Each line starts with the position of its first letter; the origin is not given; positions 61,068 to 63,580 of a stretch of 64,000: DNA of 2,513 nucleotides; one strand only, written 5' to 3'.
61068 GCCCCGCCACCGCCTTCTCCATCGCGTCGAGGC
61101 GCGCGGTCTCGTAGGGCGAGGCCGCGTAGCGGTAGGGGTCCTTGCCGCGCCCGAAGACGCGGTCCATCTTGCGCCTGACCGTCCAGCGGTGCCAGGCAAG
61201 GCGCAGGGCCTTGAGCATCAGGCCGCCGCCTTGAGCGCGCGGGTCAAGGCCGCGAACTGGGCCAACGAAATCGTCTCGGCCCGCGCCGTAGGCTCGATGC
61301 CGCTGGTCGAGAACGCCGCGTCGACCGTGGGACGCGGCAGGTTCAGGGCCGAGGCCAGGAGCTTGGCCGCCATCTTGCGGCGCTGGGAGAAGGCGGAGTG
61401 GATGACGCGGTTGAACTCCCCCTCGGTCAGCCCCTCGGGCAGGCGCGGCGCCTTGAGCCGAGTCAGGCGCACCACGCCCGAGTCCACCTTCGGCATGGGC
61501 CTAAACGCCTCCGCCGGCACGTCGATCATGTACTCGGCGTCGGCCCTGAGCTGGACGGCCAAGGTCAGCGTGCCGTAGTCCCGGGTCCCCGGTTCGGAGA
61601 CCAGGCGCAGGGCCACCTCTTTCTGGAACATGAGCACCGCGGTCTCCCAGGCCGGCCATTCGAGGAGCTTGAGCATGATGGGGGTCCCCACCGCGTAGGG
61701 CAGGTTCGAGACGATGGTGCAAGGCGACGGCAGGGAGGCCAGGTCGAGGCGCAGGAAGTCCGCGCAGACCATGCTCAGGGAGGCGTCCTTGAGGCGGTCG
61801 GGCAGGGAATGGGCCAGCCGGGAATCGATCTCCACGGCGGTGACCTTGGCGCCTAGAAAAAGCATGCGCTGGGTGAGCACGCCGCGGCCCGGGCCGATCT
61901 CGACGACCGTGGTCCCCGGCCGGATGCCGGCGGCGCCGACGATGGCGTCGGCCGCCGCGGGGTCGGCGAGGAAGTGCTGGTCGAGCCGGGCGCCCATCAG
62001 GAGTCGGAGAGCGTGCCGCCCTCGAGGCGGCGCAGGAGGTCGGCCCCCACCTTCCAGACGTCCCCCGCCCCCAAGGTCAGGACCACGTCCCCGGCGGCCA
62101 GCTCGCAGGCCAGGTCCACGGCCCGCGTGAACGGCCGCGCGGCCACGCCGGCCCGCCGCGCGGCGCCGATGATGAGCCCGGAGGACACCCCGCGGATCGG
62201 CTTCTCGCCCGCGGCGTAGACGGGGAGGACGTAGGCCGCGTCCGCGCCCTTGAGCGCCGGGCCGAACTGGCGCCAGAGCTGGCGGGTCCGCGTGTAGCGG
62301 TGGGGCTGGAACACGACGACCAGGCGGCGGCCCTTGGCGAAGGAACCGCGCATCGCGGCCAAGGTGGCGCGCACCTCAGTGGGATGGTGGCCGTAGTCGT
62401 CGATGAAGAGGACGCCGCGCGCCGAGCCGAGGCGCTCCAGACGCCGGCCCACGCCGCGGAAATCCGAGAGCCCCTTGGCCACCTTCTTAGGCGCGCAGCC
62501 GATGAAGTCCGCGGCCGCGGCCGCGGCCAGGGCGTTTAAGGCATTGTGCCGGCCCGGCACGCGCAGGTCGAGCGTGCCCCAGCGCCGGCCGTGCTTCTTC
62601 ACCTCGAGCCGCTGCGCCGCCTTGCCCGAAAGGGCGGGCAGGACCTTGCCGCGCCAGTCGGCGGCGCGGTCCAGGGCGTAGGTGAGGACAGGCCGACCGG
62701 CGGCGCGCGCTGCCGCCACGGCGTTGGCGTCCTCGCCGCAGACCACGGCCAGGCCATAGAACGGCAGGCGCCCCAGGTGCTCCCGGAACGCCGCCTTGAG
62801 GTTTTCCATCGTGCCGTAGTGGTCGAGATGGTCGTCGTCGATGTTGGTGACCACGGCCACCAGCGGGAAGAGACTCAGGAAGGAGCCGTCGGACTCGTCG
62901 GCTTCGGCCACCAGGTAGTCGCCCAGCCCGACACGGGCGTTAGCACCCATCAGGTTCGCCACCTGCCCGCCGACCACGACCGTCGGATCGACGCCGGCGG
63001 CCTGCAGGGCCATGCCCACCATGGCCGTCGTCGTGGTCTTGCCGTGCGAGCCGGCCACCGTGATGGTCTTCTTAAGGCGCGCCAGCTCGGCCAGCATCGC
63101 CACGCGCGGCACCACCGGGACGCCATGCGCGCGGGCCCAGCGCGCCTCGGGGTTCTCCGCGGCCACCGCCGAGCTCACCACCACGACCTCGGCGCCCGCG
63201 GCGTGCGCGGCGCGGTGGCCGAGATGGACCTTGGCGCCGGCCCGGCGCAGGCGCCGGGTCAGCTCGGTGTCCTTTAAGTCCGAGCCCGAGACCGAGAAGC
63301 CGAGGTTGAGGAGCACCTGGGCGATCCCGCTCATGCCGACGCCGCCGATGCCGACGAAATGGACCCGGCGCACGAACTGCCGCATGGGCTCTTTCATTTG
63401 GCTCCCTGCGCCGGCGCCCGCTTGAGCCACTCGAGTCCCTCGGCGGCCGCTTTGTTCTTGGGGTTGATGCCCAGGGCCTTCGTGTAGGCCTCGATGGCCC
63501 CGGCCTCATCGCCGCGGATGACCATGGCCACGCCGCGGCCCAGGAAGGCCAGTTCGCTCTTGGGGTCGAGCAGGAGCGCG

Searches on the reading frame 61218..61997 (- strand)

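Call 79: search_protein_families(library=pfam, proteins=[window:61218-61997:-], max_evalue=0.0001)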
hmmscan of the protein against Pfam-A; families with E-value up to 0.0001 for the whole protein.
window:61218-61997:- (259 aa): 1 family
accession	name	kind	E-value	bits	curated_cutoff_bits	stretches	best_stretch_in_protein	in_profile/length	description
PF00398.26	RrnaAD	-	9.5e-51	172.8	24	1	4-253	7-259/263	Ribosomal RNA adenine dimethylase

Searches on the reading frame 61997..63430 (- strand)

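Call 79: search_protein_families(library=pfam, proteins=[window:61997-63430:-], max_evalue=0.0001)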
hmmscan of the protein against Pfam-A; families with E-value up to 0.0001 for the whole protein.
window:61997-63430:- (477 aa): 3 families
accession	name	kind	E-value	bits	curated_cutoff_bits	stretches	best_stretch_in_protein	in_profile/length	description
PF01225.30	Mur_ligase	-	1.5e-26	93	21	1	23-120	2-94/95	Mur ligase family, catalytic domain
PF08245.18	Mur_ligase_M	-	4.3e-24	86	24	1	125-307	1-200/200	Mur ligase middle domain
PF02875.26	Mur_ligase_C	-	2.4e-21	77.3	28.4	1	329-456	1-127/127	Mur ligase, glutamate ligase domain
